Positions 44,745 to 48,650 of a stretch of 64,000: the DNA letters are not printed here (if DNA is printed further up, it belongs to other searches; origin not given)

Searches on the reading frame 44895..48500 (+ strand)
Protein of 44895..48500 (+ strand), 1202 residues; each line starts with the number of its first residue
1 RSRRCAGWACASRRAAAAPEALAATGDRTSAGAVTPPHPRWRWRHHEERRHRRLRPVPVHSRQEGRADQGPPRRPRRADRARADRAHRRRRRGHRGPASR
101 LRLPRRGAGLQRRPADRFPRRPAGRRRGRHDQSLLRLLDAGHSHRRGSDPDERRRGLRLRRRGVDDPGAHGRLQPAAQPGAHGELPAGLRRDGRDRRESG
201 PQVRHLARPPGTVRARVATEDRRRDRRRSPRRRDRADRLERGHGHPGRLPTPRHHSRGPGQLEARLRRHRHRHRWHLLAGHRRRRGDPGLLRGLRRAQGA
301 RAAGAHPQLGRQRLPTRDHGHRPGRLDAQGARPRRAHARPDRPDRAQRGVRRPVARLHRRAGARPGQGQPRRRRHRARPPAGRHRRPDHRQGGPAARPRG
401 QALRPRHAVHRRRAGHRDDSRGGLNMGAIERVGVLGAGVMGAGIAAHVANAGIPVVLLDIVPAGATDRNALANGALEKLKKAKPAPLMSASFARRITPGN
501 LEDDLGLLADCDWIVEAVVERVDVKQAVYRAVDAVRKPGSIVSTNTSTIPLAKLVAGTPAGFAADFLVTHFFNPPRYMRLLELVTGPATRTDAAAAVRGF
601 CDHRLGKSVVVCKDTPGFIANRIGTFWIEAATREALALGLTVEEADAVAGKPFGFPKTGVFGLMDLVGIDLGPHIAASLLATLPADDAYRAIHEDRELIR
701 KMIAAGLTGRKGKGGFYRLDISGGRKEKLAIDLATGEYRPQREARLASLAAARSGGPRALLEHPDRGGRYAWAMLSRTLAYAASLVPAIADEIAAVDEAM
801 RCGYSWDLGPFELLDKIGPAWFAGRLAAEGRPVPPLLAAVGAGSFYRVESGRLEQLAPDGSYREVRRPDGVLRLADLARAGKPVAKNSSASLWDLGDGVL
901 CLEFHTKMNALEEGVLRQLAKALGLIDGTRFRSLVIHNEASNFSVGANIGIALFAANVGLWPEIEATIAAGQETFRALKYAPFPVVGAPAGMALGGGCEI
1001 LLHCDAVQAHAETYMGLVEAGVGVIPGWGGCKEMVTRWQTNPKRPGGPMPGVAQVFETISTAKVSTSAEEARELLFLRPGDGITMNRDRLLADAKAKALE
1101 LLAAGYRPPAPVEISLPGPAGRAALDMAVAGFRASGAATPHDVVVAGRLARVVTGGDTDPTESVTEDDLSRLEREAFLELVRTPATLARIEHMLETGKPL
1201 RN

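Call 73: search_protein_families(library=pfam, proteins=[window:44895-48500:+], max_evalue=0.0001)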
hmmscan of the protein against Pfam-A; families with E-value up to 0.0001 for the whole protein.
window:44895-48500:+ (1202 aa): 4 families
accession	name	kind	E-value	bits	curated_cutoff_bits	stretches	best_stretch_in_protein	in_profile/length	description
PF02737.24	3HCDH_N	-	2.1e-44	152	22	1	432-615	2-180/180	3-hydroxyacyl-CoA dehydrogenase, NAD binding domain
PF00725.27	3HCDH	-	2.8e-19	69.9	22.1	1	617-718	1-96/97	3-hydroxyacyl-CoA dehydrogenase, C-terminal domain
PF00378.25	ECH_1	-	3.5e-11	43.4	27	1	899-1032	6-138/251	Enoyl-CoA hydratase/isomerase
PF16113.10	ECH_2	-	8.8e-05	22.6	27.2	0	899-1031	3-136/335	Enoyl-CoA hydratase/isomerase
